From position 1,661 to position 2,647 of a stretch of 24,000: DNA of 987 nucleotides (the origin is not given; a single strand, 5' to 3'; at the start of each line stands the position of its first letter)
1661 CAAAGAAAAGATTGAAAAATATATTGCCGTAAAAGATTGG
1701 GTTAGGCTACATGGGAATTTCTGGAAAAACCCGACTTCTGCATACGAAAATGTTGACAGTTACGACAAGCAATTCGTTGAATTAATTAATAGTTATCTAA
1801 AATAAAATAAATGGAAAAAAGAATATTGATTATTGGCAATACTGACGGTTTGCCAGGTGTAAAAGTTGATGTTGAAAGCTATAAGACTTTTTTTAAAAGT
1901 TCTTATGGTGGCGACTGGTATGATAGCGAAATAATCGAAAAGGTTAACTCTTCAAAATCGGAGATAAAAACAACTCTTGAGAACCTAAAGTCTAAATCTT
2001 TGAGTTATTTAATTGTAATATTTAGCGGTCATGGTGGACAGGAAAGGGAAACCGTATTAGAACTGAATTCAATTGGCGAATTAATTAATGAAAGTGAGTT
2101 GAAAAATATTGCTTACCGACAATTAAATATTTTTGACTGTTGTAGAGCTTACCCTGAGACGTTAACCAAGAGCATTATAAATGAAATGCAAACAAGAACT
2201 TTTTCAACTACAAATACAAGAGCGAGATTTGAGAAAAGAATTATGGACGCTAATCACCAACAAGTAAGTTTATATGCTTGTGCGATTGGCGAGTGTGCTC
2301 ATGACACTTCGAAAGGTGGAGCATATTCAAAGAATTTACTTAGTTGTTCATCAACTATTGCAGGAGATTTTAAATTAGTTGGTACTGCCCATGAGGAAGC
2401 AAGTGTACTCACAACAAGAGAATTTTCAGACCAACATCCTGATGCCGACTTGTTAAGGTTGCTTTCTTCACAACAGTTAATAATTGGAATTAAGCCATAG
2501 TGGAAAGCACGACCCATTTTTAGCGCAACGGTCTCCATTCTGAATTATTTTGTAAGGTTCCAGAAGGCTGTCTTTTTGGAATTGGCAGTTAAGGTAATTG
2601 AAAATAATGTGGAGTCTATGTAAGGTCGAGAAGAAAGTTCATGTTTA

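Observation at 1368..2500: Two-gene module: single-pass membrane protein plus a minimal stand-alone caspase-fold protease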

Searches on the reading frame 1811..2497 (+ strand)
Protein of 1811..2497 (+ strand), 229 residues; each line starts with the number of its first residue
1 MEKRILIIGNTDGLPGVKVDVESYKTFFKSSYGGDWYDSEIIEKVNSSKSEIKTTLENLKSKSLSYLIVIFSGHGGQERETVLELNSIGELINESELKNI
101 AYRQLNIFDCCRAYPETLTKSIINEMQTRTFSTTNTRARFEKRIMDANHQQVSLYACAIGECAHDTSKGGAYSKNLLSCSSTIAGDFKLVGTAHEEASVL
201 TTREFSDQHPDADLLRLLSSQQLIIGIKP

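Call 3: search_protein_families(library=pfam, proteins=[window:1811-2497:+], max_evalue=1)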
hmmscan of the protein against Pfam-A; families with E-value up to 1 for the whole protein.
window:1811-2497:+ (229 aa): 3 families
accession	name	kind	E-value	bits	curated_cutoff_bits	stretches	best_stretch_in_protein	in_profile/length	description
PF00656.27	Peptidase_C14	-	1.3e-14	54.9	21.4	1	4-181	3-192/233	Caspase domain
PF06962.18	rRNA_methylase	-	0.1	13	22.7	1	38-106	59-125/137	Putative rRNA methylase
PF24627.1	PUMA_CC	-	0.45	11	30.1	1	119-149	13-43/74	PUMA coiled-coil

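Call 4: search_protein_families(library=padloc, proteins=[window:1811-2497:+], max_evalue=1)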
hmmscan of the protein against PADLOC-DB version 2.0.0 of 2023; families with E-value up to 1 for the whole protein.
window:1811-2497:+ (229 aa): 1 family
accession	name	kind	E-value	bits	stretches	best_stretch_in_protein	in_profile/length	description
PDLC02987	caspase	-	0.0047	14.2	1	14-132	19-130/453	-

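Call 5: search_protein_families(library=ncbifam, proteins=[window:1811-2497:+], max_evalue=1)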
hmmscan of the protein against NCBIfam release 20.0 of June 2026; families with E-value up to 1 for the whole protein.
window:1811-2497:+ (229 aa): 3 families
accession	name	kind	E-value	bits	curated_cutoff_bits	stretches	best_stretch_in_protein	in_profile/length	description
NF047832.1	caspase_w_EACC1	subfamily_domain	0.00079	19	140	1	13-104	18-110/211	caspase, EACC1-associated type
NF000428.4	blaFRI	exception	0.0039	16.6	600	1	90-154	47-109/294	FRI family carbapenem-hydrolyzing class A beta-lactamase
NF053511.1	tRNA_U34_MnmM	equivalog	0.056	13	135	1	38-106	103-169/183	tRNA 5-(aminomethyl)-2-thiouridylate-methyltransferase MnmM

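Call 10: find_homologous_proteins(query=window:1811-2497:+, max_evalue=0.001)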
Query window:1811-2497:+ (229 aa): 239 proteins with E <= 0.001 among 646 candidates; the best 120 are listed.
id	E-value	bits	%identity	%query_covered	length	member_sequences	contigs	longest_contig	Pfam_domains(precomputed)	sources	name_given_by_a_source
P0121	5.9e-146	502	100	100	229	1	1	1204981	PF00656.28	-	-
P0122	4.6e-129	447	88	100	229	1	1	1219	PF00656.28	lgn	-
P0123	5.8e-127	440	86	100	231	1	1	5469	PF00656.28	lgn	-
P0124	5.0e-116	404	78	100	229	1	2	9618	PF00656.28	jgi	jgi:hypothetical protein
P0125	8.2e-116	403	79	100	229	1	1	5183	PF00656.28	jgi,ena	-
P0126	5.4e-112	391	77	100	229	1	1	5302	PF00656.28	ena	-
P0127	2.9e-103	362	71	100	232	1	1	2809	PF00656.28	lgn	-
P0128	1.3e-102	360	72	100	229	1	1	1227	PF00656.28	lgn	-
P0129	9.5e-100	351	70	100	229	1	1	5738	PF00656.28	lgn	-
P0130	1.3e-94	334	66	100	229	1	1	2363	PF00656.28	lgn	-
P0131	6.8e-94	332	66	100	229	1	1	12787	PF00656.28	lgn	-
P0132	9.8e-92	325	65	100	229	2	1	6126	PF00656.28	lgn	-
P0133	1.9e-91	324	68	100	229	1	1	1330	PF00656.28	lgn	-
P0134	1.1e-90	321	65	100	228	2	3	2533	PF00656.28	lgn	-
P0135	1.2e-90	321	65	100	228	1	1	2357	PF00656.28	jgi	jgi:hypothetical protein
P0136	9.0e-90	318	64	100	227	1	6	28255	PF00656.28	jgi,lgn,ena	-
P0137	2.4e-86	307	63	100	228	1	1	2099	PF00656.28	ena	-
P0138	3.5e-86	306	63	100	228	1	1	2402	PF00656.28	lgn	-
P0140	1.7e-83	298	60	100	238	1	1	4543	PF00656.28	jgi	jgi:hypothetical protein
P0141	9.1e-83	295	60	100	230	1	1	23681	PF00656.28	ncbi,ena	-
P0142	2.9e-81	290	59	100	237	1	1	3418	PF00656.28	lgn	-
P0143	7.6e-81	289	60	100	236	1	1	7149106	PF00656.28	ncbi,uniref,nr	ncbi:caspase family protein [Mucilaginibacter celer]|uniref:Caspase family protein n=1 Tax=Mucilagin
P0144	1.4e-80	288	58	100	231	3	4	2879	PF00656.28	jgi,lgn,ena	-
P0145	2.3e-80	287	60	100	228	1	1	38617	PF00656.28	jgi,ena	-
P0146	9.6e-80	285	59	100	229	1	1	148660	PF00656.28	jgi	jgi:hypothetical protein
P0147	1.8e-79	285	59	100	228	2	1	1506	PF00656.28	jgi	jgi:hypothetical protein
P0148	2.3e-79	284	57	100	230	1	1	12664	PF00656.28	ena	-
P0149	5.0e-79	283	58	99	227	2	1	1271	PF00656.28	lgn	-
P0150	6.3e-79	283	59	100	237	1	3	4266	PF00656.28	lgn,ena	-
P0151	1.1e-78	282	60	99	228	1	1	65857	PF00656.28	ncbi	ncbi:MAG: caspase family protein [Bacteroidales bacterium]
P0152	2.7e-78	281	56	100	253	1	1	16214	PF00656.28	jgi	jgi:hypothetical protein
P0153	4.4e-78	280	59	100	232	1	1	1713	PF00656.28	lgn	-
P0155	1.8e-77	278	58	100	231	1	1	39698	PF00656.28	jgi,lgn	-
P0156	1.9e-77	278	57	100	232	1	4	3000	PF00656.28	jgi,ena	-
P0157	1.9e-77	278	59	100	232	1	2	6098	PF00656.28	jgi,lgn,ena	-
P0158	1.0e-76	276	59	100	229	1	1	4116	PF00656.28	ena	-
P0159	2.3e-76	274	58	100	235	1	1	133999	PF00656.28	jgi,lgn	-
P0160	2.9e-76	274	57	99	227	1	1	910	PF00656.28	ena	-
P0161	3.8e-76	274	56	100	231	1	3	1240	PF00656.28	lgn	-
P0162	3.9e-76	274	58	100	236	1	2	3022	PF00656.28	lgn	-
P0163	5.0e-76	273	56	99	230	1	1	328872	PF00656.28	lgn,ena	-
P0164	1.5e-75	272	55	100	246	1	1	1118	PF00656.28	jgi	jgi:delta-aminolevulinic acid dehydratase/porphobilinogen synthase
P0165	2.1e-75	271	56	100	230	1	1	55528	PF00656.28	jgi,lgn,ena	-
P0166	6.4e-75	270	56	99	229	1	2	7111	PF00656.28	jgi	jgi:hypothetical protein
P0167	1.8e-74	268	55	100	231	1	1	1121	PF00656.28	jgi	jgi:hypothetical protein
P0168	1.9e-74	268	56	100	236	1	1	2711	PF00656.28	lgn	-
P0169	2.0e-74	268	56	100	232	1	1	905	PF00656.28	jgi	jgi:hypothetical protein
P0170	3.8e-74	267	58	100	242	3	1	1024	PF00656.28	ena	-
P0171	1.1e-73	266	53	99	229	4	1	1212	PF00656.28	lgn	-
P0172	1.2e-73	265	57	100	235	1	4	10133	PF00656.28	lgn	-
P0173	1.8e-73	265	55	99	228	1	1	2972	PF00656.28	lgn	-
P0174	2.1e-73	265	52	99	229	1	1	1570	PF00656.28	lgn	-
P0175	4.5e-73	264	53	99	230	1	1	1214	PF00656.28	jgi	-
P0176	4.8e-73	264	55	99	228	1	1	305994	PF00656.28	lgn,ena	-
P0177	5.6e-73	263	56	99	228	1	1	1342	PF00656.28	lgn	-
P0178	8.6e-73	263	55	100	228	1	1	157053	PF00656.28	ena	-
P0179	1.6e-72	262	54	100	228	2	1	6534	PF00656.28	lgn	-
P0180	2.2e-72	261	55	99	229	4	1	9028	PF00656.28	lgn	-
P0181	3.9e-72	261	54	100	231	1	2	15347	PF00656.28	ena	-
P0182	6.0e-72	260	57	100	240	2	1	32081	PF00656.28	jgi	jgi:hypothetical protein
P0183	6.1e-72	260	57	100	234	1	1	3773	PF00656.28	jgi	jgi:hypothetical protein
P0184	9.1e-72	259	52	99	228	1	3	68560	PF00656.28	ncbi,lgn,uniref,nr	ncbi:caspase family protein [Chryseobacterium sp.]|uniref:caspase family protein n=1 Tax=Chryseobact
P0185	1.9e-71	258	55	100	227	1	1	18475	PF00656.28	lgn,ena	-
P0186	2.7e-71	258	51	99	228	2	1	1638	PF00656.28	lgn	-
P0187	6.7e-71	257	54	99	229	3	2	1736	PF00656.28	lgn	-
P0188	7.7e-71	256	53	100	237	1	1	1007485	PF00656.28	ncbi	-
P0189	1.1e-70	256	54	100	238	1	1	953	PF00656.28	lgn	-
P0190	1.1e-70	256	54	99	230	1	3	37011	PF00656.28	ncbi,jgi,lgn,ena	-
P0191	1.3e-70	256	56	100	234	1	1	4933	PF00656.28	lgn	-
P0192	1.3e-70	256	54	100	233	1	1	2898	PF00656.28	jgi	jgi:hypothetical protein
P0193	2.8e-70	255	54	100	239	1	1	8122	PF00656.28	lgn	-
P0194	3.3e-70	254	54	99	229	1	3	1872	PF00656.28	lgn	-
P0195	4.7e-70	254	54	100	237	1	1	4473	PF00656.28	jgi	jgi:hypothetical protein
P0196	1.0e-69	253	53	100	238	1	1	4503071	PF00656.28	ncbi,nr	ncbi:MAG: caspase family protein [Ignavibacteriae bacterium]|nr:caspase family protein [Ignavibacter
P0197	1.1e-69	253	52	99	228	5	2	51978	PF00656.28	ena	-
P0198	1.6e-69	252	54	100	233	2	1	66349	PF00656.28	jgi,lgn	jgi:hypothetical protein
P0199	2.7e-69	251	54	100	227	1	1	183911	PF00656.28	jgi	jgi:hypothetical protein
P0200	3.9e-69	251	54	100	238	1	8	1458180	PF00656.28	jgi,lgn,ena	-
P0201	5.6e-69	250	54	99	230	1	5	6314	PF00656.28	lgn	-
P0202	5.9e-69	250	53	100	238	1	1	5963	PF00656.28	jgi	jgi:hypothetical protein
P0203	6.4e-69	250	54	99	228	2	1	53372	PF00656.28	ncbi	-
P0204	7.9e-69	250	52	100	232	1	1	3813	PF00656.28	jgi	jgi:hypothetical protein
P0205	1.2e-68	249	53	100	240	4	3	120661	PF00656.28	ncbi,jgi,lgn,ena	-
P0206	1.3e-68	249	52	100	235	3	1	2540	PF00656.28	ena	-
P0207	1.4e-68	249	51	99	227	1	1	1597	PF00656.28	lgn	-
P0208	2.2e-68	248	51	99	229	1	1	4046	PF00656.28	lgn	-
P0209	3.0e-68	248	52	100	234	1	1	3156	PF00656.28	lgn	-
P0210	3.5e-68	248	50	99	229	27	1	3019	PF00656.28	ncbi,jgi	jgi:hypothetical protein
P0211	4.7e-68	247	52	100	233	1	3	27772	PF00656.28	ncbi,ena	-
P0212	4.8e-68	247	53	100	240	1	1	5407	PF00656.28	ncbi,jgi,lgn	jgi:hypothetical protein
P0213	6.4e-68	247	52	99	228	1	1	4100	PF00656.28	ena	-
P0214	1.3e-67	246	53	100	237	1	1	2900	PF00656.28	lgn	-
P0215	1.5e-67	246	51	99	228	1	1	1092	PF00656.28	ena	-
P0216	2.2e-67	245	53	100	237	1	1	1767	PF00656.28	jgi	jgi:hypothetical protein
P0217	2.5e-67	245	51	99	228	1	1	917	PF00656.28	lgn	-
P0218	3.7e-67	244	53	100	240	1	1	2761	PF00656.28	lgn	-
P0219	7.9e-67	243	54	100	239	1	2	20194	PF00656.28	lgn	-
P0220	1.2e-66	243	52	100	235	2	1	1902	PF00656.28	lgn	-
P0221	1.8e-66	242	48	99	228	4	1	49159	PF00656.28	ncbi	-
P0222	1.9e-66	242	53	100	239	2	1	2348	PF00656.28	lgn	-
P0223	1.9e-66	242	49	100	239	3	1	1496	PF00656.28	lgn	-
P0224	2.8e-66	241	50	100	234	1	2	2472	PF00656.28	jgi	jgi:hypothetical protein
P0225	8.1e-66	240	50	100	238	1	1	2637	PF00656.28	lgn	-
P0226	1.6e-65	239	53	100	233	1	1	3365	PF00656.28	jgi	jgi:hypothetical protein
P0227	3.3e-65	238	53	100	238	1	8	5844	PF00656.28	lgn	-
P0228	3.9e-65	238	51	99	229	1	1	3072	PF00656.28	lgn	-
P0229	1.3e-64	236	54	100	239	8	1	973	PF00656.28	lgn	-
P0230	2.0e-64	235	50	97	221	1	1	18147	PF00656.28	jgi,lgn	-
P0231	1.2e-63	233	53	100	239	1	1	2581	PF00656.28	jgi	jgi:hypothetical protein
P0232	1.6e-63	232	48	100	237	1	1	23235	PF00656.28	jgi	jgi:Caspase domain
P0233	8.5e-63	230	49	100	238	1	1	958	PF00656.28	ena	-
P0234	1.0e-62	230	51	100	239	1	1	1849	PF00656.28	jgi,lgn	jgi:hypothetical protein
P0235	1.1e-62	230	49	100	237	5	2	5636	PF00656.28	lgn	-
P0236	1.7e-62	229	47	100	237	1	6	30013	PF00656.28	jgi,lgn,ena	-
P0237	1.7e-62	229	51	99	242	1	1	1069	PF00656.28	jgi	jgi:hypothetical protein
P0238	2.1e-62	229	49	100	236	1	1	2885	PF00656.28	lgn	-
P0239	2.1e-62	229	49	100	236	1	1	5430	PF00656.28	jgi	jgi:caspase domain-containing protein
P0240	3.0e-62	228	48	100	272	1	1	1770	PF00656.28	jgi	jgi:hypothetical protein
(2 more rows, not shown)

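Call 36: search_solved_structures(query=A2, max_evalue=1, show_alignments=2)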
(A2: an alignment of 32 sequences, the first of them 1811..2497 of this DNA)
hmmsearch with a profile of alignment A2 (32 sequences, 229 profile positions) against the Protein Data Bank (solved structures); distinct sequences matched with E-value up to 1: 0.

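Call 53: predict_structure(alignment_id=A2)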
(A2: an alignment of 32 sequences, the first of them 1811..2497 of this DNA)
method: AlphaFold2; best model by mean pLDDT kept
length: 229 residues; sequences in the alignment: 32
mean_pLDDT: 90.5   pTM: 0.87
mean pLDDT of the five models: 90.5, 89.8, 89.5, 89.2, 87.2
residues with pLDDT >= 90: 193; 70-90: 14; 50-70: 6; < 50: 16
segments of 3 or more residues with pLDDT < 50: 116-131
pLDDT, mean of each block of 10 residues (from residue 1): 96 94 97 95 98 98 97 92 95 97 95 51 41 77 96 95 92 97 94 98 97 95 95
secondary structure, 60 per line:
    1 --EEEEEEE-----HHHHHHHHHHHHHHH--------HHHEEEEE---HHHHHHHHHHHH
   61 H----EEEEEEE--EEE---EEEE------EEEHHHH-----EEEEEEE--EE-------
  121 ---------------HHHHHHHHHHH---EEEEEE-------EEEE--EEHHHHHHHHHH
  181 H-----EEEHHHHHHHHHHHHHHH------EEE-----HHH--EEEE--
elements in order: E3-9 H15-29 E41-45 H49-61 E66-72 E75-77 E81-84 E91-93 H94-97 E103-109 H136-146 E150-155 E163-166 H171-181 E187-189 H190-204 E211-213 E224-227

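Call 58: fold_search(model_id=the predicted structure, library=pdb)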
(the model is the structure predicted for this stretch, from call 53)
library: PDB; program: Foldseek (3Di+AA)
matches with E <= 10: 1166; with E <= 0.001: 149
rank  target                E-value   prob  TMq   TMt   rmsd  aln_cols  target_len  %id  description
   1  8v4x_C                5.7e-09  1.00  0.62  0.41  12.0       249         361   14  Structure of MALT1 in complex with an allosteric inhibitor (released 2024-05-01)
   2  8v4x_E                1.6e-08  1.00  0.63  0.41  10.7       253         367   15  Structure of MALT1 in complex with an allosteric inhibitor (released 2024-05-01)
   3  3uo8_B                2.0e-08  1.00  0.62  0.40  10.8       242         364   16  Crystal structure of the MALT1 paracaspase (P1 form) (released 2011-12-21)
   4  3v4o_A                2.0e-08  1.00  0.62  0.61  11.3       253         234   15  Human MALT1 (caspase domain) in complex with an irreversible peptidic inhibitor (released 2012-03-14)
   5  4i1p_C                2.4e-08  1.00  0.61  0.38  11.9       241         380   14  Human MALT1 (caspase-IG3) in complex with activity based-probe (released 2014-07-09)
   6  8v4x_F                2.7e-08  1.00  0.62  0.41   9.8       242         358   15  Structure of MALT1 in complex with an allosteric inhibitor (released 2024-05-01)
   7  8v4x_A                3.7e-08  1.00  0.60  0.40  11.2       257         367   15  Structure of MALT1 in complex with an allosteric inhibitor (released 2024-05-01)
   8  3v3k_A                4.4e-08  1.00  0.66  0.62   9.9       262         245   13  Human caspase 9 in complex with bacterial effector protein (released 2013-03-06)
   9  4i1p_A                4.4e-08  1.00  0.62  0.39  12.2       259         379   15  Human MALT1 (caspase-IG3) in complex with activity based-probe (released 2014-07-09)
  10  7pav_B                5.0e-08  1.00  0.61  0.39  12.1       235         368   13  MALT1 in complex with compound 1 (released 2021-11-17)
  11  8v4x_D                5.6e-08  1.00  0.63  0.41  11.1       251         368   14  Structure of MALT1 in complex with an allosteric inhibitor (released 2024-05-01)
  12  3uo8_C                7.7e-08  1.00  0.62  0.41  10.7       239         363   15  Crystal structure of the MALT1 paracaspase (P1 form) (released 2011-12-21)
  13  3v3k_I                1.1e-07  1.00  0.66  0.62   9.7       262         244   13  Human caspase 9 in complex with bacterial effector protein (released 2013-03-06)
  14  3v3k_E                1.4e-07  1.00  0.67  0.63  10.3       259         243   14  Human caspase 9 in complex with bacterial effector protein (released 2013-03-06)
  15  7paw_B                2.1e-07  1.00  0.62  0.41  11.6       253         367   12  MALT1 in complex with compound 1 (released 2021-11-17)
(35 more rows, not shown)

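Call 98: find_encoding_contigs(protein=P0196, flank=5000, max_places=1)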
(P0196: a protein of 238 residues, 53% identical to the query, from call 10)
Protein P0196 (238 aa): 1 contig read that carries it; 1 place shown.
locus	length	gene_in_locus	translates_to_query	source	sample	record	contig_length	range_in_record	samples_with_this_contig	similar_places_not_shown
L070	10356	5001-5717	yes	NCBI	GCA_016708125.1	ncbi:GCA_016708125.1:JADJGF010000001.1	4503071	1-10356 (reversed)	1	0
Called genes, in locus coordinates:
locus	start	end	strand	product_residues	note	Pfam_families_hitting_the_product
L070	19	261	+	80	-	-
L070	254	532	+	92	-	PF05016:ParE_toxin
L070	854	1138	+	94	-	PF02604:PhdYeFM_antitox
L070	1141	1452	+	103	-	PF05016:ParE_toxin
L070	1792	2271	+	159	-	-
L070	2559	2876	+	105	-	PF04365:BrnT_toxin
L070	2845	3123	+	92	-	PF12441:CopG_antitoxin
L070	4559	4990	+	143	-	-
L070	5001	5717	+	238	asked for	PF00656:Peptidase_C14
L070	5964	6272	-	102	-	PF05016:ParE_toxin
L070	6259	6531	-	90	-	PF02604:PhdYeFM_antitox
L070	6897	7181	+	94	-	PF02604:PhdYeFM_antitox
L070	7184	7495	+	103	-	PF05016:ParE_toxin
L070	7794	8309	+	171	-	-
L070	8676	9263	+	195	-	-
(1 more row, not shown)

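Call 99: find_encoding_contigs(protein=P0184, flank=5000, max_places=1)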
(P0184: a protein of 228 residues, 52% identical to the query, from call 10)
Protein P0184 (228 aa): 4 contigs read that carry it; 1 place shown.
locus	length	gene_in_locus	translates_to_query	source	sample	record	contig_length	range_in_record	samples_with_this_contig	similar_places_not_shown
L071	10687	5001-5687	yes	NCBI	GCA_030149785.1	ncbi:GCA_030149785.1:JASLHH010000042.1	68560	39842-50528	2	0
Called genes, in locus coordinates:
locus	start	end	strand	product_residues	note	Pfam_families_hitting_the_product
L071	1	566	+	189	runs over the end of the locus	PF00578:AhpC-TSA, PF08534:Redoxin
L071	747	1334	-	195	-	-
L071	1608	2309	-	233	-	PF19775:DUF6261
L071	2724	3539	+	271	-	PF25678:DUF7946, PF25679:DUF7947 (weak)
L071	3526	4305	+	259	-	-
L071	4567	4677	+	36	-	-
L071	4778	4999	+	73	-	-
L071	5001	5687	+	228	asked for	PF00656:Peptidase_C14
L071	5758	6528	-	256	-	-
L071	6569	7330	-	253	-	PF13483:Lactamase_B_3, PF12706:Lactamase_B_2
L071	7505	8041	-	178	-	-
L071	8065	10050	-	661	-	PF17391:Urocanase_N, PF01175:Urocanase, PF17392:Urocanase_C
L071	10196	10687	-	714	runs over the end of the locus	PF07715:Plug (faint), PF00593:TonB_dep_Rec_b-barrel, PF14905:OMP_b-brl_3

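Call 100: find_encoding_contigs(protein=P0232, flank=5000, max_places=1)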
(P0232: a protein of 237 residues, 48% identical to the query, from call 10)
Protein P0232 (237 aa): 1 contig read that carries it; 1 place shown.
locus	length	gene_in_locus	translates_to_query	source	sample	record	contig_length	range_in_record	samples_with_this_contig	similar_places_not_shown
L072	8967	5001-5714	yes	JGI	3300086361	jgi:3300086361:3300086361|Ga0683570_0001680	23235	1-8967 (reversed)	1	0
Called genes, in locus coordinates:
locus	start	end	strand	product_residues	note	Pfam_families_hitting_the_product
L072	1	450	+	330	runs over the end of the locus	PF06144:DNA_pol3_delta, PF21694:DNA_pol3_delta_C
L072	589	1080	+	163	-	PF12844:HTH_19 (weak), PF13443:HTH_26 (weak), PF13560:HTH_31 (weak), PF01381:HTH_3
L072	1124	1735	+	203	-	PF02498:Bro-N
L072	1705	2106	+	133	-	-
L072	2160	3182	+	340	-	PF13310:Virulence_RhuM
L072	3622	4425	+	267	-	PF02195:ParB_N, PF17762:HTH_ParB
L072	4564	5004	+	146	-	-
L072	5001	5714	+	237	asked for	PF00656:Peptidase_C14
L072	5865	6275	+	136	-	PF08937:ThsB_TIR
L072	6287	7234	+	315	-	PF00656:Peptidase_C14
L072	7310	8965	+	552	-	?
